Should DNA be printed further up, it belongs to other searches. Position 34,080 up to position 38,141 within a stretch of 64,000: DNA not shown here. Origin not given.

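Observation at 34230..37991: Orphan ~1250-aa membrane protein: periplasmic-binding-protein-like ectodomain fused to ~10 TM helices and an intracellular helical module, with no recognisable output domain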

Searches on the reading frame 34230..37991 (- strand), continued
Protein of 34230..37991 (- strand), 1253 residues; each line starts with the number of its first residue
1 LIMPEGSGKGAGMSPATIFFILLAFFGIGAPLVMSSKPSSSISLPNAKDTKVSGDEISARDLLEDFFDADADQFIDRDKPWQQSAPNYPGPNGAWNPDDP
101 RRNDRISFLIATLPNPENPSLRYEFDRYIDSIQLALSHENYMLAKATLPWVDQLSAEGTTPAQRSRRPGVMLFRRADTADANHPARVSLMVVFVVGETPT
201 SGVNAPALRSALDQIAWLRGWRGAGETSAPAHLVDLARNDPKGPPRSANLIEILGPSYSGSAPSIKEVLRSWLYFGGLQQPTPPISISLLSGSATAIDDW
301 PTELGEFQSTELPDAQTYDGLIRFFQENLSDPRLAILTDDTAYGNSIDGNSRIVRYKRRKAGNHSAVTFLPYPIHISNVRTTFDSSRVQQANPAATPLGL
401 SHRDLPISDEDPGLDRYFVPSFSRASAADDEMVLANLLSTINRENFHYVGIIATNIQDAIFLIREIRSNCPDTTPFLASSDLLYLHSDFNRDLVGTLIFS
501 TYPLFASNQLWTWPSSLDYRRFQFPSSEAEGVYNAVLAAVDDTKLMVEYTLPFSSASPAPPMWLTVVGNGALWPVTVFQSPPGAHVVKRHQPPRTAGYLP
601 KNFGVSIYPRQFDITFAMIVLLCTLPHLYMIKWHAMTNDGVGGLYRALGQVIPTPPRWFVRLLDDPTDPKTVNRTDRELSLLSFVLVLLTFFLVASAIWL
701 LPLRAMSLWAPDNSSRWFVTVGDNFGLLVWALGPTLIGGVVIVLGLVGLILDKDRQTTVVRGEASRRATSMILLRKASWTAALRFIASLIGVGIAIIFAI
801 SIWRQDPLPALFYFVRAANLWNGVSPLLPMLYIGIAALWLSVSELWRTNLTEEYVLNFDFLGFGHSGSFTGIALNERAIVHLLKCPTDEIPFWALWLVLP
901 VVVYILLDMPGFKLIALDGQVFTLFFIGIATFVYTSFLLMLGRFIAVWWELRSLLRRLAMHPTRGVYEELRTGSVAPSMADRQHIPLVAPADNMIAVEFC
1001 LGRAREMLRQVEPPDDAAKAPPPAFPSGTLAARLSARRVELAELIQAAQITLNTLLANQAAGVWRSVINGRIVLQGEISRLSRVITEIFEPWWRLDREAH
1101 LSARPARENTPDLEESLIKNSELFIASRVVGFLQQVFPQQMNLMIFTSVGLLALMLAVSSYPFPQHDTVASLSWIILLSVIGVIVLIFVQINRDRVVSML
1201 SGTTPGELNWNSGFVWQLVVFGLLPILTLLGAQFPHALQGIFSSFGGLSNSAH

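Call 91: search_dna_similar(query=window:34233-37985:-, collection=plasmids, mode=protein, max_evalue=0.00001, max_rows=15)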
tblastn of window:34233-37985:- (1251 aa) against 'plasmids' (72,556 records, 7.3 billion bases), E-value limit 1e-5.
No match.

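Call 102: search_protein_families(library=pfam, proteins=[L025:13429-13866:+, L019:13704-14633:+, L023:7440-7937:+, L070:13410-14537:+, L077:8543-9736:+, L071:7289-9592:+, L013:13784-16102:+, L014:13783-14400:+, L060:4575-5441:+, L071:13660-14757:+], max_evalue=0.001)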
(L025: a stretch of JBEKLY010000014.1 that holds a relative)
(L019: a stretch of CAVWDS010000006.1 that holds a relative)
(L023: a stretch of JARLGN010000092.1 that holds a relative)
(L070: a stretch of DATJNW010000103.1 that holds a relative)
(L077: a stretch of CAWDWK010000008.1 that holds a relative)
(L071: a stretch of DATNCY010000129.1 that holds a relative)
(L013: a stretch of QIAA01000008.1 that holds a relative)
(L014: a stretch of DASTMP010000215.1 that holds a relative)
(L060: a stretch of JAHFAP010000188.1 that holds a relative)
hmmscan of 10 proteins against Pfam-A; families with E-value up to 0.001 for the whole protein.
L025:13429-13866:+ (145 aa): 3 families
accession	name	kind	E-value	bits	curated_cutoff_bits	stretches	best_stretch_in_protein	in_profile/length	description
PF14015.11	DUF4231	-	7e-22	78.2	24.7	1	13-108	1-100/103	Protein of unknown function (DUF4231)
PF18181.6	SLATT_1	-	9.4e-12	45.5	26.3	1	9-130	4-122/122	SMODS and SLOG-associating 2TM effector domain 1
PF18184.6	SLATT_3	-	9.6e-05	23.1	26.3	1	33-135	26-134/155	SMODS and SLOG-associating 2TM effector domain 3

L019:13704-14633:+ (309 aa): 0 families

L023:7440-7937:+ (165 aa): 1 family
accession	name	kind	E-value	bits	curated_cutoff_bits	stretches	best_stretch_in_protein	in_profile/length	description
PF13669.12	Glyoxalase_4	-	1e-13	51.9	27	1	12-120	1-97/109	Glyoxalase/Bleomycin resistance protein/Dioxygenase superfamily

L070:13410-14537:+ (375 aa): 0 families

L077:8543-9736:+ (397 aa): 2 families
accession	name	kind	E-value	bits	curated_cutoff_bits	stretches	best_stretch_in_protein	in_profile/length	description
PF01979.26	Amidohydro_1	-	8.6e-39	134.2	25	1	64-392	1-344/345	Amidohydrolase family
PF07969.17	Amidohydro_3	-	4.1e-15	56.7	29.7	2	147-392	209-470/472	Amidohydrolase family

L071:7289-9592:+ (767 aa): 1 family
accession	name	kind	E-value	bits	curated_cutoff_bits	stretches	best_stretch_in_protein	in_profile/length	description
PF01734.28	Patatin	-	8.1e-05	23.3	27.7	0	344-600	2-190/191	Patatin-like phospholipase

L013:13784-16102:+ (773 aa): 2 families
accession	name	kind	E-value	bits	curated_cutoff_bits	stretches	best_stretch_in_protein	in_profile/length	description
PF08450.18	SGL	-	2.4e-05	24.5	26.3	0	169-335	22-183/246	SMP-30/Gluconolactonase/LRE-like region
PF10282.15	Lactonase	-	0.00014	21.6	21.7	1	200-368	155-322/344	Lactonase, 7-bladed beta-propeller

L014:13783-14400:+ (205 aa): 6 families
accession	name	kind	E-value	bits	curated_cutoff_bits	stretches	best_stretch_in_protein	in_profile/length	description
PF04542.20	Sigma70_r2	-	2.1e-18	66.3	24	1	22-85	1-66/71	Sigma-70 region 2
PF08281.18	Sigma70_r4_2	-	8.2e-15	54.6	25.7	1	132-183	3-54/54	Sigma-70, region 4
PF04545.22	Sigma70_r4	-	1.9e-10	40.5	24.1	1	137-185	2-50/50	Sigma-70, region 4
PF13384.12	HTH_23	-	4.2e-06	26.9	24.6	1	141-175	3-37/50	Homeodomain-like domain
PF12645.13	HTH_16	-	2.1e-05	25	22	1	6-62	2-64/65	Helix-turn-helix domain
PF07638.17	Sigma70_ECF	-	6.3e-05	23.4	21.1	1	6-176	6-172/185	ECF sigma factor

L060:4575-5441:+ (288 aa): 2 families
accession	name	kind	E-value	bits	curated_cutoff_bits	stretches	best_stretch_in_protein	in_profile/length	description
PF00892.27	EamA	-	1.4e-26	93.8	28.2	2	4-135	4-134/135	EamA-like transporter family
PF03151.22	TPT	-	2.9e-14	53.6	30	2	161-285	16-136/291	Triose-phosphate Transporter family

L071:13660-14757:+ (365 aa): 1 family
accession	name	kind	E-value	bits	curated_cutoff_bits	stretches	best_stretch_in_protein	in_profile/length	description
PF00795.27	CN_hydrolase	-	4e-41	141.5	23.2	1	100-337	1-252/256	Carbon-nitrogen hydrolase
